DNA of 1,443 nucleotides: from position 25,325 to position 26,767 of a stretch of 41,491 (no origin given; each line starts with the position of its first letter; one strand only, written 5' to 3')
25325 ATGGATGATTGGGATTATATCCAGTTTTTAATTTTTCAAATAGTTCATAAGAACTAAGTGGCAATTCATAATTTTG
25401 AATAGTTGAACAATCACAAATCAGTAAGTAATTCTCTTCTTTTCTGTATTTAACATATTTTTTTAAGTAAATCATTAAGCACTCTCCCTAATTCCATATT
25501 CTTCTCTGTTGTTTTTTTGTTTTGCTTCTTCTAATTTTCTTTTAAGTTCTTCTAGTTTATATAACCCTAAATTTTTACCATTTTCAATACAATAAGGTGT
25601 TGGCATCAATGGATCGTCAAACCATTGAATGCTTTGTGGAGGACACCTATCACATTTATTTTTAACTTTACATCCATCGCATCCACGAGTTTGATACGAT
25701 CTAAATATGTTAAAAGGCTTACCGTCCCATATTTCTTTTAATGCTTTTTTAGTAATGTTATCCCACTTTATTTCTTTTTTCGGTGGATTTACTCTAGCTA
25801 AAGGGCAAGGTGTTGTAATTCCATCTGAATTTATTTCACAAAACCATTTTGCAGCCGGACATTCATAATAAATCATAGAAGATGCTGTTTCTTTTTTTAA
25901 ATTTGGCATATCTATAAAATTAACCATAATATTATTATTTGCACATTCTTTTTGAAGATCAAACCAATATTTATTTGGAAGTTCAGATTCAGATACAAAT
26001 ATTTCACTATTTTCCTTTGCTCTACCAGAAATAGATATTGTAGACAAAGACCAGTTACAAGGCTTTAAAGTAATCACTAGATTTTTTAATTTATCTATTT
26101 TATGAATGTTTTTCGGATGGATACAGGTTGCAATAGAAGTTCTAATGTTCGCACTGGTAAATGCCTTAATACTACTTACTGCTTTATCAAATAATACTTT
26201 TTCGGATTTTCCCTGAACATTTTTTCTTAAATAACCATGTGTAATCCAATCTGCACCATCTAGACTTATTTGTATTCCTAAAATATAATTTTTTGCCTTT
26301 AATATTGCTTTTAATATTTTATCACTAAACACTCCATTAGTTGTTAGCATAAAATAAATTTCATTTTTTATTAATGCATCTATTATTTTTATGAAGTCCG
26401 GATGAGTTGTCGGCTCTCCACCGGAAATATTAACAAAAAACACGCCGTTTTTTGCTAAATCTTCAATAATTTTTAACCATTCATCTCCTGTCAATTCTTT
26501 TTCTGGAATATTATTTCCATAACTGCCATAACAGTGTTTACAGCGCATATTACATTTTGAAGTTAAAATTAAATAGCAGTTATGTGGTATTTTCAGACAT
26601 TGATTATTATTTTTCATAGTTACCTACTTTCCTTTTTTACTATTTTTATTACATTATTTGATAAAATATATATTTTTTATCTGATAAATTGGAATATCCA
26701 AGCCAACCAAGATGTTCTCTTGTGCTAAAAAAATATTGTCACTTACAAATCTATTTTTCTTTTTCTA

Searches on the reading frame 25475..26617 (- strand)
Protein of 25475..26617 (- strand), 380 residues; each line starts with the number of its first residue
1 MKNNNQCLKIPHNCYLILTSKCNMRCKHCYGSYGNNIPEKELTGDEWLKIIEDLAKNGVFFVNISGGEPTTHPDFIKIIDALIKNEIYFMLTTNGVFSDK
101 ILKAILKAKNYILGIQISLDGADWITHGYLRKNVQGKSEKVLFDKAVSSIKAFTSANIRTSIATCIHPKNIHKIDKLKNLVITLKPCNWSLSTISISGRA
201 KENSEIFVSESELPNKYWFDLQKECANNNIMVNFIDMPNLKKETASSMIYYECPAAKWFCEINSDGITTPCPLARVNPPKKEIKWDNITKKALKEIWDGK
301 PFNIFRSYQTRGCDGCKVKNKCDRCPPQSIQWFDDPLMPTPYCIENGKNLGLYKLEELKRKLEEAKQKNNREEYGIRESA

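Call 4: search_protein_families(library=pfam, proteins=[window:25475-26617:-], max_evalue=0.01)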
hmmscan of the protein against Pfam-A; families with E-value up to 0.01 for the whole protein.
window:25475-26617:- (380 aa): 3 families
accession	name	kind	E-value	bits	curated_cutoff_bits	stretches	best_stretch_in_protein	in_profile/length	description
PF04055.27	Radical_SAM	-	1.6e-23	84.2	29.5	1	17-180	2-165/166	Radical SAM superfamily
PF13186.11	SPASM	-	4.3e-07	30.5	21.5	1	253-317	1-67/67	Iron-sulfur cluster-binding domain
PF13353.11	Fer4_12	-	1.1e-06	29.4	22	1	17-122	10-116/137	4Fe-4S single cluster domain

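Call 5: search_protein_families(library=ncbifam, proteins=[window:25475-26617:-], max_evalue=0.01)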
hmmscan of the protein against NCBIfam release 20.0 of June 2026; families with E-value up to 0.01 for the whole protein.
window:25475-26617:- (380 aa): 76 families (the best 25 are shown)
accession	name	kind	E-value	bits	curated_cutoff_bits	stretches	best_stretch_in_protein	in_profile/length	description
TIGR03962.1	mycofact_rSAM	equivalog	6.9e-30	104.4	265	1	8-344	8-332/339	mycofactocin radical SAM maturase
TIGR04133.1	rSAM_w_lipo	hypoth_equivalog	3.8e-29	101.7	425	1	18-322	30-327/350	TIGR04133 family radical SAM/SPASM protein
TIGR04055.1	rSAM_NirJ2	equivalog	2.6e-28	99.5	500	1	19-344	7-323/326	putative heme d1 biosynthesis radical SAM protein NirJ2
TIGR04545.1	rSAM_ahbD_hemeb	equivalog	2.7e-28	99.4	500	2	18-226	6-209/339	heme b synthase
TIGR04250.1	SCM_rSAM_ScmE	equivalog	4.6e-28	98.2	400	1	16-205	7-190/358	SynChlorMet cassette radical SAM/SPASM protein ScmE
TIGR02109.1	PQQ_syn_pqqE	equivalog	1.2e-27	96.8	381.35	1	9-346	4-333/358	pyrroloquinoline quinone biosynthesis protein PqqE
TIGR04303.1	GeoRSP_rSAM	equivalog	4.7e-22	79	400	1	9-343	2-324/325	GeoRSP system radical SAM/SPASM protein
TIGR04403.1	rSAM_skfB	equivalog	8.2e-22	77.5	300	1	10-274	102-351/402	sporulation killing factor system radical SAM maturase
TIGR04051.1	rSAM_NirJ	equivalog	1.1e-21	77.2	515.45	1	18-205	8-187/354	heme d1 biosynthesis radical SAM protein NirJ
TIGR04317.1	W_rSAM_matur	equivalog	1.3e-21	77.2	380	1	13-323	5-320/349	tungsten cofactor oxidoreductase radical SAM maturase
TIGR04053.2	TIGR04053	equivalog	4.7e-21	75.4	395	1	11-222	7-214/366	TIGR04053 family radical SAM/SPASM domain-containing protein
TIGR04054.1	rSAM_NirJ1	equivalog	6e-20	71.2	650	1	18-202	42-218/387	putative heme d1 biosynthesis radical SAM protein NirJ1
NF050035.1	rSAM_WgK_link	exception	4.4e-19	68.7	650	1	12-239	9-227/367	radical SAM/SPASM peptide maturase WgkB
TIGR04251.1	SCM_rSAM_ScmF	equivalog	1e-18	67.9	400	1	12-188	4-176/353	SynChlorMet cassette radical SAM/SPASM protein ScmF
NF047865.1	rSAM_PapB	equivalog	1.1e-18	67.6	340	1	16-323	7-313/330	PapB family radical SAM/SPASM ranthipeptide maturase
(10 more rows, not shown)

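Call 40: search_solved_structures(query=window:25475-26617:-, max_evalue=0.00001)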
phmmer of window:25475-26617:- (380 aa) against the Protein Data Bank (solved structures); distinct sequences matched with E-value up to 0.00001: 5.
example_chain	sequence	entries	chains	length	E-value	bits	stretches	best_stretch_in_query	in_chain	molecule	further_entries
6efn_A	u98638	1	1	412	3.4e-16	62.2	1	10-274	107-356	Sporulation killing factor maturation protein SkfB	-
6c8v_A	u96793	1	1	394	4.8e-14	55.1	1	11-343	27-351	Coenzyme PQQ synthesis protein E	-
5v1q_A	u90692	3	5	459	3.4e-09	39.1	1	7-322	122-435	Radical SAM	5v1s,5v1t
7vob_C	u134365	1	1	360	4.9e-06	28.8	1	16-196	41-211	Cytosylglucuronate decarboxylase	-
7voc_C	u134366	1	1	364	5e-06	28.7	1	16-196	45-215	Cytosylglucuronate decarboxylase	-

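Call 93: find_related_loci(query=A9, collection=metagenome_contigs, flank=8000)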
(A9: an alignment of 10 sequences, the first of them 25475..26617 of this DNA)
Query A9 (380 aa) in metagenome_contigs; peptide patterns used: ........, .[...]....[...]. (x = any residue, [..] = any of these).
600 stretches matched a pattern (row limit reached: there are more); 388 encode a relative of the query (tblastn E <= 1e-3); the best 80 are kept; 80 distinct loci.
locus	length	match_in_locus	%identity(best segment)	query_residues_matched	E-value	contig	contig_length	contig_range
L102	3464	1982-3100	69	8-380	0e+0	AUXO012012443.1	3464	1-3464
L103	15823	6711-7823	67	8-378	2e-170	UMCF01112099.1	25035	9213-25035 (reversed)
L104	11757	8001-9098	55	5-371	1e-139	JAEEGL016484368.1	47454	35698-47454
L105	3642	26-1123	55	5-371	6e-144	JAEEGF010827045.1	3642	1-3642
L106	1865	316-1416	50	8-374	8e-140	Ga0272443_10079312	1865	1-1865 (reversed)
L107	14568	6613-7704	49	11-374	9e-129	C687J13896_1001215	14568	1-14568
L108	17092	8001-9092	49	11-374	1e-128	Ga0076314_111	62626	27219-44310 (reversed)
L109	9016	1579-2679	50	8-374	2e-128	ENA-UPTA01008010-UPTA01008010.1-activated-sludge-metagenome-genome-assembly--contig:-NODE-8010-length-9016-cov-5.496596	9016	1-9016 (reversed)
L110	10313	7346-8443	50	1-367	9e-127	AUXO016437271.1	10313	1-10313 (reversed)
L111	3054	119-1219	44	3-371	3e-108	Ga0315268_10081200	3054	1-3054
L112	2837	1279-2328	46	11-364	1e-102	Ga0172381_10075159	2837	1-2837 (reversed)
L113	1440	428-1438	47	11-351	2e-104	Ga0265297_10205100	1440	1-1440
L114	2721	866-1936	45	3-363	8e-99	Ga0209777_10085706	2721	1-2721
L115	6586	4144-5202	42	11-365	1e-94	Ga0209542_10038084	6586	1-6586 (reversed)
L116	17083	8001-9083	43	1-364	6e-94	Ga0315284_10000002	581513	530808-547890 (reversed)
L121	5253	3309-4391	43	11-374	6e-91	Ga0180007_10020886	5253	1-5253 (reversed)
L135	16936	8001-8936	33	11-328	5e-46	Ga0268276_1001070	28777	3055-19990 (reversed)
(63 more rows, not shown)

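Call 97: search_protein_families(library=ncbifam, proteins=[L116:7998-9104:+, L116:9053-9877:+, L121:3270-4379:+, L121:4375-5142:+, L135:7935-8990:+], max_evalue=0.1)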
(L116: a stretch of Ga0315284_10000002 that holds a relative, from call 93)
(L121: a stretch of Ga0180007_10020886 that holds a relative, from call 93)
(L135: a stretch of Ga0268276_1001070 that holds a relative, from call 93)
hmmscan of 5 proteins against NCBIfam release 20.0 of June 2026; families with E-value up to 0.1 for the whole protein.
L116:7998-9104:+ (369 aa): 72 families (the best 25 are shown)
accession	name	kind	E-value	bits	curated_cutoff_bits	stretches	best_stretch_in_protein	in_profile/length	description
TIGR04545.1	rSAM_ahbD_hemeb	equivalog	4.6e-31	108.5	500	1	18-342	5-336/339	heme b synthase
TIGR03962.1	mycofact_rSAM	equivalog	1.6e-29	103.1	265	1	11-344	10-334/339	mycofactocin radical SAM maturase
TIGR04055.1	rSAM_NirJ2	equivalog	1.6e-28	100.2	500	1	18-335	5-314/326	putative heme d1 biosynthesis radical SAM protein NirJ2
TIGR04317.1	W_rSAM_matur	equivalog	4.1e-26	91.9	380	1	15-322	6-321/349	tungsten cofactor oxidoreductase radical SAM maturase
TIGR02109.1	PQQ_syn_pqqE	equivalog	4.6e-25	88.3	381.35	2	10-183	4-171/358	pyrroloquinoline quinone biosynthesis protein PqqE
TIGR04133.1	rSAM_w_lipo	hypoth_equivalog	9.8e-25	87.2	425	1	17-321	28-328/350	TIGR04133 family radical SAM/SPASM protein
TIGR04053.2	TIGR04053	equivalog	5.5e-23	81.8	395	1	12-209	7-201/366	TIGR04053 family radical SAM/SPASM domain-containing protein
TIGR04250.1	SCM_rSAM_ScmE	equivalog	5.9e-21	74.7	400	1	12-181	2-165/358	SynChlorMet cassette radical SAM/SPASM protein ScmE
NF047865.1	rSAM_PapB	equivalog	1.2e-20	74.1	340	1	16-323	6-316/330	PapB family radical SAM/SPASM ranthipeptide maturase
NF050035.1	rSAM_WgK_link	exception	2e-19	69.8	650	2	12-225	8-217/367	radical SAM/SPASM peptide maturase WgkB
TIGR04403.1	rSAM_skfB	equivalog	2.6e-19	69.3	300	1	6-303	97-375/402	sporulation killing factor system radical SAM maturase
TIGR04051.1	rSAM_NirJ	equivalog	3.6e-18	65.7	515.45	1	17-203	6-185/354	heme d1 biosynthesis radical SAM protein NirJ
NF038283.1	viperin_w_prok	equivalog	5.2e-18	65.2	180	1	19-213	8-209/281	viperin family antiviral radical SAM protein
NF041298.1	rSAM_mat_DynA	equivalog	1.1e-17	64.1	450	1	20-341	8-339/356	dynobactin maturation radical SAM/SPASM protein DynA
TIGR04054.1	rSAM_NirJ1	equivalog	1.3e-17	63.5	650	1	17-185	40-201/387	putative heme d1 biosynthesis radical SAM protein NirJ1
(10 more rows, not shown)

L116:9053-9877:+ (275 aa): 12 families
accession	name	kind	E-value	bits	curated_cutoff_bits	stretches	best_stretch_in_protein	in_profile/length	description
NF033078.2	AAC_6p_Ia_fam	equivalog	1.4e-05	25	265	1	127-195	49-119/181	AAC(6')-Ia family aminoglycoside 6'-N-acetyltransferase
NF002959.0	PRK03624.1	equivalog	2.5e-05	24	124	1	86-206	5-130/147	GNAT family acetyltransferase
NF033150.1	AAC_6p_A49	exception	4.9e-05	23.1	410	1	127-194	50-119/184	aminoglycoside 6'-N-acetyltransferase AacA49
NF040501.1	resist_ArsN2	equivalog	0.0001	21.9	125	1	129-207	25-103/133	arsenic resistance N-acetyltransferase ArsN2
TIGR01211.1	ELP3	subfamily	0.00011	20.9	350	1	161-206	466-512/522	tRNA uridine(34) 5-carboxymethylaminomethyl modification radical SAM/GNAT enzyme Elp3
TIGR01575.1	rimI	equivalog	0.00035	20.7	86.4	1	115-206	18-113/132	ribosomal protein S18-alanine N-acetyltransferase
NF000486.1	AAC_6p_Ip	exception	0.00036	20.5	390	1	126-194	29-99/173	aminoglycoside 6'-N-acetyltransferase AAC(6')-Ip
NF053587.1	SpmdActasePaiA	equivalog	0.00059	19.6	250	1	153-205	91-147/172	spermidine/spermine N(1)-acetyltransferase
NF010241.0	PRK13688.1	equivalog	0.0013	18.6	194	1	149-208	77-132/159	N-acetyltransferase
NF007807.0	PRK10514.1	equivalog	0.0065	16.4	134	1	155-206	73-123/147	acetyltransferase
NF005840.0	PRK07757.1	equivalog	0.026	14.5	154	1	139-205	52-118/153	N-acetyltransferase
NF033083.0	AAC_3_I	equivalog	0.093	12.9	200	0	153-206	78-135/145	AAC(3)-I family aminoglycoside N-acetyltransferase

L121:3270-4379:+ (370 aa): 78 families (the best 25 are shown)
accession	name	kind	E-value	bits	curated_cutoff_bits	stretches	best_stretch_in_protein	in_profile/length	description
TIGR04545.1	rSAM_ahbD_hemeb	equivalog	6e-31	108.1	500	1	20-345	5-337/339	heme b synthase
TIGR04317.1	W_rSAM_matur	equivalog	1.4e-29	103.3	380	1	18-323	7-320/349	tungsten cofactor oxidoreductase radical SAM maturase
TIGR02109.1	PQQ_syn_pqqE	equivalog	1e-28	100.3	381.35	1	12-349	4-336/358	pyrroloquinoline quinone biosynthesis protein PqqE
TIGR04055.1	rSAM_NirJ2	equivalog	9.5e-27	94.4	500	1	20-343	5-322/326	putative heme d1 biosynthesis radical SAM protein NirJ2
TIGR03962.1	mycofact_rSAM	equivalog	1e-26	94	265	1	7-346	4-334/339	mycofactocin radical SAM maturase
TIGR04133.1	rSAM_w_lipo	hypoth_equivalog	2.6e-25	89.1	425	1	18-323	27-328/350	TIGR04133 family radical SAM/SPASM protein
TIGR04250.1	SCM_rSAM_ScmE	equivalog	1.9e-23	83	400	1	17-184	5-166/358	SynChlorMet cassette radical SAM/SPASM protein ScmE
NF050035.1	rSAM_WgK_link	exception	2.6e-20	72.8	650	2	10-236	4-222/367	radical SAM/SPASM peptide maturase WgkB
TIGR04053.2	TIGR04053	equivalog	2.8e-19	69.6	395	1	12-211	5-201/366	TIGR04053 family radical SAM/SPASM domain-containing protein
NF041298.1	rSAM_mat_DynA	equivalog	6.8e-19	68.1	450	1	20-343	6-339/356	dynobactin maturation radical SAM/SPASM protein DynA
NF038283.1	viperin_w_prok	equivalog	8.4e-18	64.5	180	1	21-206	8-198/281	viperin family antiviral radical SAM protein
NF047865.1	rSAM_PapB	equivalog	2.1e-17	63.3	340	1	20-328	8-319/330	PapB family radical SAM/SPASM ranthipeptide maturase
TIGR03942.1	sulfatase_rSAM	equivalog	5.8e-17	61.8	349.45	1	22-328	8-327/363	anaerobic sulfatase maturase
TIGR04251.1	SCM_rSAM_ScmF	equivalog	5.9e-17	62.1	400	1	18-345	7-341/353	SynChlorMet cassette radical SAM/SPASM protein ScmF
TIGR04082.1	rSAM_for_selen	equivalog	1e-16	60.8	350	1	20-343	204-515/516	thio(seleno)oxazole modification radical SAM maturase SbtM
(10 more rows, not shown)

L121:4375-5142:+ (256 aa): 9 families
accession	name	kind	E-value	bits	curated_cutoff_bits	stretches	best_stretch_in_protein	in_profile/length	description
NF053587.1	SpmdActasePaiA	equivalog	0.00023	21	250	1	134-190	88-148/172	spermidine/spermine N(1)-acetyltransferase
NF002959.0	PRK03624.1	equivalog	0.0025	17.5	124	1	139-191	75-131/147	GNAT family acetyltransferase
NF033078.2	AAC_6p_Ia_fam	equivalog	0.012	15.4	265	0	112-179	50-119/181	AAC(6')-Ia family aminoglycoside 6'-N-acetyltransferase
TIGR01575.1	rimI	equivalog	0.014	15.6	86.4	1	115-189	34-112/132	ribosomal protein S18-alanine N-acetyltransferase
NF033150.1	AAC_6p_A49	exception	0.03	14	410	1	113-178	52-119/184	aminoglycoside 6'-N-acetyltransferase AacA49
NF040501.1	resist_ArsN2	equivalog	0.042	13.4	125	1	114-190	26-102/133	arsenic resistance N-acetyltransferase ArsN2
TIGR01211.1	ELP3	subfamily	0.045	12.2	350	1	145-190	466-512/522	tRNA uridine(34) 5-carboxymethylaminomethyl modification radical SAM/GNAT enzyme Elp3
NF000108.1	AAC_2p_Ia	exception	0.046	13.8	350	0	141-202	80-143/178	aminoglycoside N-acetyltransferase AAC(2')-Ia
NF007807.0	PRK10514.1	equivalog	0.091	12.7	134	0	142-190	76-123/147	acetyltransferase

L135:7935-8990:+ (352 aa): 68 families (the best 25 are shown)
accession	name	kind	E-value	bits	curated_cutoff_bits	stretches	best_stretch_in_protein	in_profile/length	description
TIGR04250.1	SCM_rSAM_ScmE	equivalog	2.4e-20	72.8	400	1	23-188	2-165/358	SynChlorMet cassette radical SAM/SPASM protein ScmE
TIGR04133.1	rSAM_w_lipo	hypoth_equivalog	2.8e-20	72.5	425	1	30-325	30-324/350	TIGR04133 family radical SAM/SPASM protein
TIGR03962.1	mycofact_rSAM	equivalog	8e-20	71.3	265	1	22-214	10-198/339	mycofactocin radical SAM maturase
TIGR04317.1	W_rSAM_matur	equivalog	1.4e-19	70.5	380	1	26-212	6-195/349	tungsten cofactor oxidoreductase radical SAM maturase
TIGR04545.1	rSAM_ahbD_hemeb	equivalog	4.8e-18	65.7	500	1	29-216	5-191/339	heme b synthase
NF050035.1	rSAM_WgK_link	exception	7.3e-18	64.7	650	1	22-206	7-189/367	radical SAM/SPASM peptide maturase WgkB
TIGR04055.1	rSAM_NirJ2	equivalog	1.2e-17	64.5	500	1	29-339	5-311/326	putative heme d1 biosynthesis radical SAM protein NirJ2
TIGR04053.2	TIGR04053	equivalog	1.8e-17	63.7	395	1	22-211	6-196/366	TIGR04053 family radical SAM/SPASM domain-containing protein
TIGR02666.1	moaA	equivalog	8e-17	61.2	284.05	1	27-193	13-185/336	GTP 3',8-cyclase MoaA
NF038283.1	viperin_w_prok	equivalog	1.6e-16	60.3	180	1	24-225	2-211/281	viperin family antiviral radical SAM protein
TIGR04051.1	rSAM_NirJ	equivalog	3.3e-16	59.2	515.45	1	30-213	8-188/354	heme d1 biosynthesis radical SAM protein NirJ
NF047865.1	rSAM_PapB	equivalog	4e-16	59.1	340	1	27-331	6-316/330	PapB family radical SAM/SPASM ranthipeptide maturase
NF012164.0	AlbA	equivalog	5.6e-16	58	850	1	22-348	111-426/442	subtilosin maturase AlbA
TIGR04054.1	rSAM_NirJ1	equivalog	2.1e-15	56.3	650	1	26-214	38-224/387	putative heme d1 biosynthesis radical SAM protein NirJ1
TIGR04403.1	rSAM_skfB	equivalog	4e-15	55.5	300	1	22-280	102-351/402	sporulation killing factor system radical SAM maturase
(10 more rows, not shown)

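Call 103: search_protein_families(library=pfam, proteins=[L107:7978-9045:+, L107:9038-9757:+, L107:9774-10892:+, L107:11124-12827:+, L107:12802-13974:+, L116:9104-9880:+, L104:5436-6998:+, L104:2568-4148:+], max_evalue=0.001)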
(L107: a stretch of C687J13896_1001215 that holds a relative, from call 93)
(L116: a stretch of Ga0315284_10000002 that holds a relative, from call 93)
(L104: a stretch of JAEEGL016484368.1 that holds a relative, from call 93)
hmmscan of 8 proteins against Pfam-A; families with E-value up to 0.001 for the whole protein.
L107:7978-9045:+ (355 aa): 3 families
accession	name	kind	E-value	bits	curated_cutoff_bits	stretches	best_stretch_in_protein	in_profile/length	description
PF00534.26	Glycos_transf_1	-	2.7e-23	82.8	26.4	1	181-327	17-171/172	Glycosyl transferases group 1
PF13692.12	Glyco_trans_1_4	-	2.2e-17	64.1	27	1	187-313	10-141/142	Glycosyl transferases group 1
PF13524.12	Glyco_trans_1_2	-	6.7e-05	23.3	25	1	200-338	5-138/144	Glycosyl transferase-like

L107:9038-9757:+ (239 aa): 1 family
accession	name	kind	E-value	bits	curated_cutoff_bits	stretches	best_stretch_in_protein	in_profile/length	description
PF02585.22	PIG-L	-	4.1e-28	98.9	28.2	1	7-126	1-125/129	GlcNAc-PI de-N-acetylase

L107:9774-10892:+ (372 aa): 3 families
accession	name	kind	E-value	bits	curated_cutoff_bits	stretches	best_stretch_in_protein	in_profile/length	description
PF01728.25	FtsJ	-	4.2e-13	50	24.1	1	214-302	3-102/181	FtsJ-like methyltransferase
PF13489.12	Methyltransf_23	-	6.1e-06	26.5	27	1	218-340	7-132/164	Methyltransferase domain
PF13649.12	Methyltransf_25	-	0.00034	21.7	27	1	238-321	2-97/97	Methyltransferase domain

L107:11124-12827:+ (567 aa): 2 families
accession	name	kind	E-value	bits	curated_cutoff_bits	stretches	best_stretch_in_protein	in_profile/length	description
PF16861.10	Carbam_trans_C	-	1.2e-51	175.1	27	1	384-555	2-168/170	Carbamoyltransferase C-terminus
PF02543.21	Carbam_trans_N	-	1.2e-20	74.7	24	1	131-343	130-345/346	Carbamoyltransferase N-terminus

L107:12802-13974:+ (390 aa): 4 families
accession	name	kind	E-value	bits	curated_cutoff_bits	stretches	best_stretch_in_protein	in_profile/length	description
PF00534.26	Glycos_transf_1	-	2e-31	109.3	26.4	1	202-365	4-168/172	Glycosyl transferases group 1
PF13692.12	Glyco_trans_1_4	-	1.6e-22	80.8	27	1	214-354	2-141/142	Glycosyl transferases group 1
PF20706.3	GT4-conflict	-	1.3e-08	34.7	26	1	210-333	194-324/385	Family 4 Glycosyltransferase in conflict systems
PF13524.12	Glyco_trans_1_2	-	0.00092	19.6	25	0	238-380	9-139/144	Glycosyl transferase-like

L116:9104-9880:+ (258 aa): 4 families
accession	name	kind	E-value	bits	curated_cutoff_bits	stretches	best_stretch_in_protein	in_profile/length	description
PF00583.31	Acetyltransf_1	-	8.1e-11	42.7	20.7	1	105-188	26-116/116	Acetyltransferase (GNAT) family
PF13673.13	Acetyltransf_10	-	4e-10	40.2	23.6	1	101-190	20-109/128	Acetyltransferase (GNAT) domain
PF13508.13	Acetyltransf_7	-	2.1e-09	38.1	27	1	118-190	9-84/84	Acetyltransferase (GNAT) domain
PF08445.16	FR47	-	0.0001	22.6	22.1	1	117-189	4-78/86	FR47-like protein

L104:5436-6998:+ (521 aa): 2 families
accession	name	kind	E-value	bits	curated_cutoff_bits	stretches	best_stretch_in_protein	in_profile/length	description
PF04055.27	Radical_SAM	-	3e-19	70.2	29.5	1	108-274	2-165/166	Radical SAM superfamily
PF13353.11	Fer4_12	-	3.9e-07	30.9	22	1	112-229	14-125/137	4Fe-4S single cluster domain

L104:2568-4148:+ (527 aa): 1 family
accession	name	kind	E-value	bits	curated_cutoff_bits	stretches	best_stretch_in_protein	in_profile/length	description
PF04909.20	Amidohydro_2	-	2.9e-25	90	26.4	2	363-522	90-285/289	Amidohydrolase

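Call 107: find_related_loci(query=A9, collection=viral_contigs, flank=6000)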
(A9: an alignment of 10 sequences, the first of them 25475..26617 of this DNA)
Query A9 (380 aa) in viral_contigs; peptide patterns used: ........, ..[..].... (x = any residue, [..] = any of these).
25 stretches matched a pattern; 10 encode a relative of the query (tblastn E <= 1e-3); 10 distinct loci.
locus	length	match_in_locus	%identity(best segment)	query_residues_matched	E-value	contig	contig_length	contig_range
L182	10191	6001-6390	30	14-133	2e-10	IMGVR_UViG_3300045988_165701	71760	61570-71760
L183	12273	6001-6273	38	15-98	7e-8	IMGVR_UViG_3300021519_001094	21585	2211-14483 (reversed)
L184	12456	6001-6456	27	16-173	9e-8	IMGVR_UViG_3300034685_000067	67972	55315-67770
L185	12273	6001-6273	38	15-98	3e-7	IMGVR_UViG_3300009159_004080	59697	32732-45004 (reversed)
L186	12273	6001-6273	38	15-98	3e-7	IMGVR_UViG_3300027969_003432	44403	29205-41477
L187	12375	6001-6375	30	13-133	3e-7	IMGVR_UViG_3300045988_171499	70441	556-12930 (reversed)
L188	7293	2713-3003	33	17-113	5e-5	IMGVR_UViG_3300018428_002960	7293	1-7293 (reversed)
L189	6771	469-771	25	18-106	1e-6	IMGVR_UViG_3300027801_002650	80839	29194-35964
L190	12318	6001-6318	27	15-113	2e-4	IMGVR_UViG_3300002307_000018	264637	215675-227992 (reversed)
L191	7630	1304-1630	28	19-128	4e-5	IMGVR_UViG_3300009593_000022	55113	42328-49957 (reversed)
